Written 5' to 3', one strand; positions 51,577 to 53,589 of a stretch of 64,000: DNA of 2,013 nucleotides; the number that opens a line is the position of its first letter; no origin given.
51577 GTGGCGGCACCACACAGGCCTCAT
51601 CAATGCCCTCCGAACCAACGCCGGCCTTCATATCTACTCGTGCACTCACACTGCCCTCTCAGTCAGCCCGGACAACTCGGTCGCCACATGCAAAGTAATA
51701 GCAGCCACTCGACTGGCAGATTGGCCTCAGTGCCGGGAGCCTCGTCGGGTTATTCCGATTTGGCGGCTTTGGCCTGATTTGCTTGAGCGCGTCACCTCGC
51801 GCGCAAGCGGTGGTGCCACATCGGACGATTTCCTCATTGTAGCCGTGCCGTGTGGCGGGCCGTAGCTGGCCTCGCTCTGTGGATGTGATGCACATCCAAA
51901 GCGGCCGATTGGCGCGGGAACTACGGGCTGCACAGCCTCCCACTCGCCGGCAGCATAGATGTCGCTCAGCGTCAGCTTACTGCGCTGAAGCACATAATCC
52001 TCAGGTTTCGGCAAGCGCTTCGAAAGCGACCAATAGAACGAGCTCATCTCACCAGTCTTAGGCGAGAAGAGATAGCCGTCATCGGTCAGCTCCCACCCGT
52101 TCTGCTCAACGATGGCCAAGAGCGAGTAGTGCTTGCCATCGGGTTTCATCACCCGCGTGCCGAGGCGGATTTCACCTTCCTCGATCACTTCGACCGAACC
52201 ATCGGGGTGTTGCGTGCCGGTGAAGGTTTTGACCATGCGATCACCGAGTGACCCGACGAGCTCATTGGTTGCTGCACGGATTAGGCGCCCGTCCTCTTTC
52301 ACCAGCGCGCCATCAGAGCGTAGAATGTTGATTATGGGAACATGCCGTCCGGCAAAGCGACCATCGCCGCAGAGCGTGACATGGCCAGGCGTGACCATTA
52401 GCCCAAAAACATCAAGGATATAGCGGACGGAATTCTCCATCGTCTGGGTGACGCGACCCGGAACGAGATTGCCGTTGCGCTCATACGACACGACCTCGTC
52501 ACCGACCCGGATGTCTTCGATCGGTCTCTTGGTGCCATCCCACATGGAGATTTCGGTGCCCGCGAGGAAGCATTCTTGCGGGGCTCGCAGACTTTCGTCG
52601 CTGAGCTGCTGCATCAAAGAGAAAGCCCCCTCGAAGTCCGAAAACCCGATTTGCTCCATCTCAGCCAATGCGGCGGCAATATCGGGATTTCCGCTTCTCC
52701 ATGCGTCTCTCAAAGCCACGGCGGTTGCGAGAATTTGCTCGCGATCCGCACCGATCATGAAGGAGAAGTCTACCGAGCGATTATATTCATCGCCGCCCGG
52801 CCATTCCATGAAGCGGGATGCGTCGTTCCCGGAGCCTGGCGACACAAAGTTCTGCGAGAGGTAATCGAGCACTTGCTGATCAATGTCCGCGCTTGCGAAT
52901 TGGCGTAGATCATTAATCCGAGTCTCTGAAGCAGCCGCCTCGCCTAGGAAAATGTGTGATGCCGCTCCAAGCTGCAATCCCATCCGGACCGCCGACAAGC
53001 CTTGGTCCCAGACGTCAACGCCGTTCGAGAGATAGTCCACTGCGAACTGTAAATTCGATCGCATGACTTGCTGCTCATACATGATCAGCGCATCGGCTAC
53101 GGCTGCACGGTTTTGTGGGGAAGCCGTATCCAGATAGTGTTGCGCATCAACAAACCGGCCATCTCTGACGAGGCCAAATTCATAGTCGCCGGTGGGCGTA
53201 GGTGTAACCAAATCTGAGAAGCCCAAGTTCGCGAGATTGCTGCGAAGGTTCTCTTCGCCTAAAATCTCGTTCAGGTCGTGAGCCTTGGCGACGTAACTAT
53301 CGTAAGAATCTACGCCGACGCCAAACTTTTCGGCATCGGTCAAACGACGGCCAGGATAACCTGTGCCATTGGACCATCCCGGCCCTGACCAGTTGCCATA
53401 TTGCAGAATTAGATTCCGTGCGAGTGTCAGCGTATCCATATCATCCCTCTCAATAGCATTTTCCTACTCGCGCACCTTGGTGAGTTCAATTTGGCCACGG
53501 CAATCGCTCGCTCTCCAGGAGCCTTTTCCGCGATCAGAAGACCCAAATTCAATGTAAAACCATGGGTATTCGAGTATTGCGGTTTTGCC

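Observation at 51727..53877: Lipoprotein + PLA2-Hint operon: candidate self-cleaving phospholipase toxin/immunity system with Hedgehog-like architecture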

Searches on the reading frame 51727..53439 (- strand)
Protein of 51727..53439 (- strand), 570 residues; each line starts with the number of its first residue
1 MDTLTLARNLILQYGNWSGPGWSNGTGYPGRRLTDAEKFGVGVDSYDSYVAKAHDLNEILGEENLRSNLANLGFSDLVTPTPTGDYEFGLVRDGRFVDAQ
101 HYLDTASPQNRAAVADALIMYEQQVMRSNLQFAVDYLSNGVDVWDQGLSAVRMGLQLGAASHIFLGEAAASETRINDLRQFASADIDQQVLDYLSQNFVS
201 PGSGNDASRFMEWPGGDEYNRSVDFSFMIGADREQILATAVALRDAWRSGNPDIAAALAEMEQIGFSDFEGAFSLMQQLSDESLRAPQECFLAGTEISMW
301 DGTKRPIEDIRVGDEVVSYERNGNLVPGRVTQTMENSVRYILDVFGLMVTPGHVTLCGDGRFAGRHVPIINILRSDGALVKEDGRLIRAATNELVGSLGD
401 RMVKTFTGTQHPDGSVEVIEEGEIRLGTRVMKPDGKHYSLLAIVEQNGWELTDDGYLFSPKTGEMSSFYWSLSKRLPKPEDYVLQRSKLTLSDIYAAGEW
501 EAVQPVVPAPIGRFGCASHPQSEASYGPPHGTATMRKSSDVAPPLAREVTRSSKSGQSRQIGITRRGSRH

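Call 3: search_protein_families(library=pfam, proteins=[window:51727-53439:-], max_evalue=1)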
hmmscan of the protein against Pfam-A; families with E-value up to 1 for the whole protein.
window:51727-53439:- (570 aa): 4 families
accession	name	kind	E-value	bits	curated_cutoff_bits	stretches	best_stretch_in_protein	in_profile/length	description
PF05203.21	Hom_end_hint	-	4.7e-05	23.9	32.1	1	290-318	1-29/228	Hom_end-associated Hint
PF01079.26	Hint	-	0.00044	20.3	29.7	1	288-332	11-55/213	Hint module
PF13403.11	Hint_2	-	0.00088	20.1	28.4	1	290-326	2-37/147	Hint domain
PF14623.11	Vint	-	0.01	16.1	27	1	290-353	2-62/166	Hint-domain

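Call 4: search_protein_families(library=ncbifam, proteins=[window:51727-53439:-], max_evalue=1)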
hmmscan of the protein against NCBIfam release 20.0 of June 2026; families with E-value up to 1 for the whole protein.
window:51727-53439:- (570 aa): 1 family
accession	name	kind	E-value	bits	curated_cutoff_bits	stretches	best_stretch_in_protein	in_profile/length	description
NF038136.1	rSAM_Rv_intein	exception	0.0008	18.4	700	1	289-325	75-111/574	intein-containing Rv2578c family radical SAM protein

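Call 5: find_homologous_proteins(query=window:51727-53439:-, max_evalue=0.001)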
Query window:51727-53439:- (570 aa): 250 proteins with E <= 0.001 among 8000 candidates; the best 120 are listed.
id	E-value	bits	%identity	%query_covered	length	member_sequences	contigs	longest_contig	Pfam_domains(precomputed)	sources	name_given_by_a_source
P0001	0.0e+0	1300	100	100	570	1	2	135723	-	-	-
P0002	3.5e-119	417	81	40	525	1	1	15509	-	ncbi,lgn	ncbi:MAG: hypothetical protein AAF583_05455 [Pseudomonadota bacterium]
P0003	5.6e-108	380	42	88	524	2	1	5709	PF01079.26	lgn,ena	-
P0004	5.2e-94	334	40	86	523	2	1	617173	-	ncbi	-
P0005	6.9e-83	297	53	48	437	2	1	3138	-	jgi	jgi:hypothetical protein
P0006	3.7e-82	295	53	48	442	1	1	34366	-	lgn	-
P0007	5.1e-82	295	51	51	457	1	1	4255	-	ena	-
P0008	5.7e-82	294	48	53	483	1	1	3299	-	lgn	-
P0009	6.6e-82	294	51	48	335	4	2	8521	-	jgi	jgi:hypothetical protein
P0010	7.2e-82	294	56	43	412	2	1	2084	PF10908.14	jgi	jgi:Protein of unknown function (DUF2778)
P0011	9.7e-82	294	51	48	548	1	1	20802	-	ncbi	-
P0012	1.2e-81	293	53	48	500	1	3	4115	-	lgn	-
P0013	2.5e-81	292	52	48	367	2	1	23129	PF05203.22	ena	-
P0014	3.0e-81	292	54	46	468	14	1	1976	-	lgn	-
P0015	4.0e-81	292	53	48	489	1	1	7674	-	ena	-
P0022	3.4e-80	289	47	55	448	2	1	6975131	-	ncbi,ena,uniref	ncbi:hypothetical protein [Roseibium album]|uniref:hypothetical protein n=1 Tax=Roseibium album TaxI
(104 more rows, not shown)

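Call 6: search_solved_structures(query=window:51727-53439:-, max_evalue=10, show_alignments=3)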
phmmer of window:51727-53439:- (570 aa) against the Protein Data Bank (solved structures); distinct sequences matched with E-value up to 10: 5.
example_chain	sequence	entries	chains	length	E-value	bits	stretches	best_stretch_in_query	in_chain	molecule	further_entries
6td6_B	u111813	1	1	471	0.16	13.9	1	280-347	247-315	Protein hedgehog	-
1at0_A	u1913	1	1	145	0.81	11.6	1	290-348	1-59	17-HEDGEHOG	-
5xzo_A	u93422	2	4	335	1.2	11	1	157-210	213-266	Beta-xylanase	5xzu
6tyy_A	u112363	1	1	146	1.3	10.9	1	290-347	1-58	Protein hedgehog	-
8erw_A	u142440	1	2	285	8.7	8.2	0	218-283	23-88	C2HR4_8r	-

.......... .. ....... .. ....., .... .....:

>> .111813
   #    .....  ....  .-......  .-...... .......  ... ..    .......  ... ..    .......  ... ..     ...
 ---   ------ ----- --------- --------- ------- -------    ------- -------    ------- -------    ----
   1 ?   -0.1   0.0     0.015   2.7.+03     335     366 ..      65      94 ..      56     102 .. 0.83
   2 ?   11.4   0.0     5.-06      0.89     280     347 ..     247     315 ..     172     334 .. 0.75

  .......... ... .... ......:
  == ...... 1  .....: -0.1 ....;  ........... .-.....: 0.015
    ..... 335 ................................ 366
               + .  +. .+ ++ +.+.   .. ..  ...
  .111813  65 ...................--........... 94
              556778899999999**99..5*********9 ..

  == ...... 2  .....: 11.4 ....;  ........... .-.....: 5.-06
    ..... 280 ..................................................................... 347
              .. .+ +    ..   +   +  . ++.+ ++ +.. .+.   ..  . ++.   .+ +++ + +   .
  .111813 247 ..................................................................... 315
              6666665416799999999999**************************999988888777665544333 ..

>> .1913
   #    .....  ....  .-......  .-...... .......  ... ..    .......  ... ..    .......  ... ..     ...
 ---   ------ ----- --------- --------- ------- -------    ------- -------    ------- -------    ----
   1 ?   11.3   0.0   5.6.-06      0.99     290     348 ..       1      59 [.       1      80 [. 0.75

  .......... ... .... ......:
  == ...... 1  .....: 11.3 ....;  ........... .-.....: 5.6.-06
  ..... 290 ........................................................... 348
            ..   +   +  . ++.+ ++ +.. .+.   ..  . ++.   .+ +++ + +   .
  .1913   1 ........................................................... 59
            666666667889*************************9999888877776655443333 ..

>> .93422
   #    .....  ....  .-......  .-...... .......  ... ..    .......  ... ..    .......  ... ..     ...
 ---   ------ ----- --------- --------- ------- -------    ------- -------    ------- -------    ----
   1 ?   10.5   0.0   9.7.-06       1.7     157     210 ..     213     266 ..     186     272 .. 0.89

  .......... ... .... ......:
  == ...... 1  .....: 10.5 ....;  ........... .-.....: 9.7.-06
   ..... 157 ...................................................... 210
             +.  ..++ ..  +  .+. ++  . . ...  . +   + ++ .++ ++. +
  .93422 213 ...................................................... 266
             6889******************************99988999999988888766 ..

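Call 15: find_encoding_contigs(protein=window:51727-53439:-, flank=10000, max_places=4)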
Protein window:51727-53439:- (570 aa): 3 contigs read that carry it; 2 places shown.
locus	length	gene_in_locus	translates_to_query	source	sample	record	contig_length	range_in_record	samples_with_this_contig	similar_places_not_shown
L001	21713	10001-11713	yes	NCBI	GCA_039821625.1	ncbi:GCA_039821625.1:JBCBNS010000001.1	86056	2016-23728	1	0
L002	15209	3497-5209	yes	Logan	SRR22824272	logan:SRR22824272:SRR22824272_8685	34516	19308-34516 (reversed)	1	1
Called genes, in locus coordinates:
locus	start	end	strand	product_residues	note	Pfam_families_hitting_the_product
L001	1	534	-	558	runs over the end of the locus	PF17391:Urocanase_N, PF01175:Urocanase, PF17392:Urocanase_C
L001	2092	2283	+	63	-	PF00126:HTH_1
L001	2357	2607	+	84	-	PF03466:LysR_substrate (weak)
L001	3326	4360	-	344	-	PF28530:DUF8426, PF04471:Mrr_cat, PF22722:NA-iREase1 (weak)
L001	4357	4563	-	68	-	-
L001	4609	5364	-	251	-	PF20466:MmeI_TRD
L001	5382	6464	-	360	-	PF13384:HTH_23, PF13518:HTH_28 (faint), PF13551:HTH_29, PF13565:HTH_32, PF13358:DDE_3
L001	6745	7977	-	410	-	PF01321:Creatinase_N, PF00557:Peptidase_M24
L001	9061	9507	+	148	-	PF00239:Resolvase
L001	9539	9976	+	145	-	-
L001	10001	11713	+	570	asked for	-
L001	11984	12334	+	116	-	PF09722:Xre_MbcA_ParS_C (weak)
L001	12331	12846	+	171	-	PF08808:RES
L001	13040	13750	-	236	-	PF08808:RES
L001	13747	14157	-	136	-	PF20432:Xre-like-HTH (weak), PF09722:Xre_MbcA_ParS_C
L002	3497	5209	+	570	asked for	-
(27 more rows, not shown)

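Call 20: search_protein_families(library=pfam, alignment_id=A3, max_evalue=0.001)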
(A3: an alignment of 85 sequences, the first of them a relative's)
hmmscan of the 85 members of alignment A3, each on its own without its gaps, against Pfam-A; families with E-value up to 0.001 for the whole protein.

A. member 1, P0001 (570 aa): 3 families
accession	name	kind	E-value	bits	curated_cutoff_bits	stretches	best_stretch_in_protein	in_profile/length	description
PF05203.21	Hom_end_hint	-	4.7e-05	23.9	32.1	1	290-318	1-29/228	Hom_end-associated Hint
PF01079.26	Hint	-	0.00044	20.3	29.7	1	288-332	11-55/213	Hint module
PF13403.11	Hint_2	-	0.00088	20.1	28.4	0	290-326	2-37/147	Hint domain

B. families by the number of members that match (of 85 scanned): 9 families
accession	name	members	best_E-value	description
PF01079.26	Hint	33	3e-08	Hint module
PF05203.21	Hom_end_hint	20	2.2e-06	Hom_end-associated Hint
PF14623.11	Vint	14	2.2e-05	Hint-domain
PF13403.11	Hint_2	5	0.00018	Hint domain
PF25218.1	TseH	2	6.1e-20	Type VI secretion system effector TseH-like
PF07486.17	Hydrolase_2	2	5.4e-08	Cell Wall Hydrolase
PF10908.13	Tlde1_dom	1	1.5e-09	Tlde1 domain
PF03734.19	YkuD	1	7.4e-05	L,D-transpeptidase catalytic domain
PF01764.32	Lipase_3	1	0.00018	Lipase (class 3)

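Call 29: find_encoding_contigs(protein=P0004, flank=10000, max_places=2)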
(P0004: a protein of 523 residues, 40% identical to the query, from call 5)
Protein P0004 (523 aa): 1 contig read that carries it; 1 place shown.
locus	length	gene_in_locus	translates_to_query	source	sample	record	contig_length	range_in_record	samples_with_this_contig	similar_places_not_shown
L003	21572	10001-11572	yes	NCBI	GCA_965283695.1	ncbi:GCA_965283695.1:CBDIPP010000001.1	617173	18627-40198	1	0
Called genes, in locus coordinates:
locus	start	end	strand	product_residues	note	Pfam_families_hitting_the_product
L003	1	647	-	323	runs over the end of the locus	PF01380:SIS, PF00571:CBS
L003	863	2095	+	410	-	PF13505:OMP_b-brl (faint), PF03797:Autotransporter (faint), PF10082:BBP2_2, PF11854:MtrB_PioB (weak)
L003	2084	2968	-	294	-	PF00483:NTP_transferase, PF12804:NTP_transf_3 (faint)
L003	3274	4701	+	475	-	PF00483:NTP_transferase, PF12804:NTP_transf_3 (faint), PF22640:ManC_GMP_beta-helix, PF01050:MannoseP_isomer, PF07883:Cupin_2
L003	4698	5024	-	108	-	PF04892:VanZ-LLP1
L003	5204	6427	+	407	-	PF13406:SLT_2, PF01471:PG_binding_1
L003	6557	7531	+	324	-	PF03060:NMO, PF01070:FMN_dh (faint), PF00478:IMPDH (weak)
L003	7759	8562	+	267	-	PF01209:Ubie_methyltran (weak), PF08241:Methyltransf_11, PF08242:Methyltransf_12, PF13649:Methyltransf_25, PF13847:Methyltransf_31 (weak)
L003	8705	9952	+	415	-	-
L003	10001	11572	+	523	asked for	-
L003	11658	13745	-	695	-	PF00378:ECH_1, PF16113:ECH_2, PF02737:3HCDH_N, PF03446:NAD_binding_2 (faint), PF00725:3HCDH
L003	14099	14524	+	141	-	PF07681:DoxX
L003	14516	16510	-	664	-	PF03797:Autotransporter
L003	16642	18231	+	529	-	PF10340:Say1_Mug180, PF20434:BD-FAE (weak), PF07859:Abhydrolase_3, PF00196:GerE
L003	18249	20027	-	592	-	PF03797:Autotransporter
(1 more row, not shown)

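Call 30: find_encoding_contigs(protein=P0022, flank=10000, max_places=2)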
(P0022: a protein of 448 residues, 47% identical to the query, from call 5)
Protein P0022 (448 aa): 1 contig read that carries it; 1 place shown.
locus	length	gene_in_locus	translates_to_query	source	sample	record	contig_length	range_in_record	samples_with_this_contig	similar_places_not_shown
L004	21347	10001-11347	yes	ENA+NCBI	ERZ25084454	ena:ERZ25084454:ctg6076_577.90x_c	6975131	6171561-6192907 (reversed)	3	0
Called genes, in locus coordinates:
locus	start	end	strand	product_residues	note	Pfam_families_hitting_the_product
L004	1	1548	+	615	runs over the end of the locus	PF00989:PAS (weak), PF08447:PAS_3 (weak), PF13426:PAS_9, PF00990:GGDEF, PF00563:EAL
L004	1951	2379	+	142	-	-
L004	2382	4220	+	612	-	PF00664:ABC_membrane, PF02463:SMC_N (weak), PF00005:ABC_tran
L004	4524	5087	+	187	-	PF10399:UCR_Fe-S_N, PF00355:Rieske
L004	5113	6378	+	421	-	PF00033:Cytochrome_B, PF13631:Cytochrom_B_N_2, PF00032:Cytochrom_B_C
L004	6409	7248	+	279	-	PF02167:Cytochrom_C1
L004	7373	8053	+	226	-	-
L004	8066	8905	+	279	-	-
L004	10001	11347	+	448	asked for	-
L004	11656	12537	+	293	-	PF01048:PNP_UDP_1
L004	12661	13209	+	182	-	PF00156:Pribosyltran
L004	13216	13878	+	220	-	PF00881:Nitroreductase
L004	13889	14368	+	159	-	PF00583:Acetyltransf_1, PF13673:Acetyltransf_10, PF13508:Acetyltransf_7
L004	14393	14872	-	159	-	PF01575:MaoC_dehydratas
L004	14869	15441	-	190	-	PF01575:MaoC_dehydratas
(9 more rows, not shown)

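Call 79: find_encoding_contigs(protein=P0003, flank=6000, max_places=2)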
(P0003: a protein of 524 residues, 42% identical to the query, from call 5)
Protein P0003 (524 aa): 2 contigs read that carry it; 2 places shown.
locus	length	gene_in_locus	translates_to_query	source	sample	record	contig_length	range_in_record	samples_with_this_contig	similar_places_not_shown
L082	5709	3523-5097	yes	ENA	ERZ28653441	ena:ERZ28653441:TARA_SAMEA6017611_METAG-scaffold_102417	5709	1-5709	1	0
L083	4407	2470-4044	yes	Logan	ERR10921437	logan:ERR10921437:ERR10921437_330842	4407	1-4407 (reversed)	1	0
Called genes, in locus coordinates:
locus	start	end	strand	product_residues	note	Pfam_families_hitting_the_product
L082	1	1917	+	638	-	?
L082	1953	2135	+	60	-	PF03597:FixS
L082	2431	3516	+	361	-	-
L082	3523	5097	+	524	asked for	PF01079:Hint (weak)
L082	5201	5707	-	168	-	?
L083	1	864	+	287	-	?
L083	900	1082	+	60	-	PF03597:FixS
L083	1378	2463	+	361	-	-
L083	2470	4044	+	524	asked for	PF01079:Hint (weak)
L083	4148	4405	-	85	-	?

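Call 92: find_encoding_contigs(protein=P0002, flank=10000, max_places=3)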
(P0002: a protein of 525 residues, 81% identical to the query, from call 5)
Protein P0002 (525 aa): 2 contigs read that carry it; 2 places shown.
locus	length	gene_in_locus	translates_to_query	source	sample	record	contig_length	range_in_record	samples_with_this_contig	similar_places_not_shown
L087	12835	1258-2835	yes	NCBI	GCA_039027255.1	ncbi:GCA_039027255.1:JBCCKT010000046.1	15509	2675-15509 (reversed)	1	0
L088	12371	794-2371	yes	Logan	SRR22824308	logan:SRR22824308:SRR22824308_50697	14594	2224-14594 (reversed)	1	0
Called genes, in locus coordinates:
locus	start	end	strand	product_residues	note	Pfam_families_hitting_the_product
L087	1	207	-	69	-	PF01527:HTH_Tnp_1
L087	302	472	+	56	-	-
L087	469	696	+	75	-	-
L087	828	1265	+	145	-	-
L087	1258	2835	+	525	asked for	-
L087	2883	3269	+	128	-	PF02794:HlyC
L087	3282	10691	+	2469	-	PF26745:SPM, PF06594:HCBP_related, PF00353:HemolysinCabind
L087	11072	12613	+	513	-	PF25164:CoiA_N (weak)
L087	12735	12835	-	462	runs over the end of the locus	PF07690:MFS_1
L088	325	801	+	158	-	-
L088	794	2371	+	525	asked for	-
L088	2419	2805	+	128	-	PF02794:HlyC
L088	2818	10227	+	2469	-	PF26745:SPM, PF06594:HCBP_related, PF00353:HemolysinCabind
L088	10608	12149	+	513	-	PF25164:CoiA_N (weak)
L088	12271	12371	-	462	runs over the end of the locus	PF07690:MFS_1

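Call 94: search_protein_families(library=pfam, proteins=[L087:3282-10691:+, L087:828-1265:+, L087:1258-2835:+], max_evalue=0.01)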
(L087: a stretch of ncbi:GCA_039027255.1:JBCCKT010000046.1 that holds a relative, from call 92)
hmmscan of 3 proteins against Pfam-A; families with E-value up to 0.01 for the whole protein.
L087:3282-10691:+ (2469 aa): 2 families
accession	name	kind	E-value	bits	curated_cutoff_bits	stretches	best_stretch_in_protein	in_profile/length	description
PF00353.25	HemolysinCabind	-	2.2e-94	309.2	23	14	2203-2232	6-35/36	RTX calcium-binding nonapeptide repeat (4 copies)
PF06594.17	HCBP_related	-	2.3e-20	72.7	21.4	3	1483-1522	2-42/42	Haemolysin-type calcium binding protein related domain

L087:828-1265:+ (145 aa): 0 families

L087:1258-2835:+ (525 aa): 1 family
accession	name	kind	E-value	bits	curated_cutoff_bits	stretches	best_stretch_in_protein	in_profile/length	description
PF01079.26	Hint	-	0.0032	17.5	29.7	1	278-323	10-55/213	Hint module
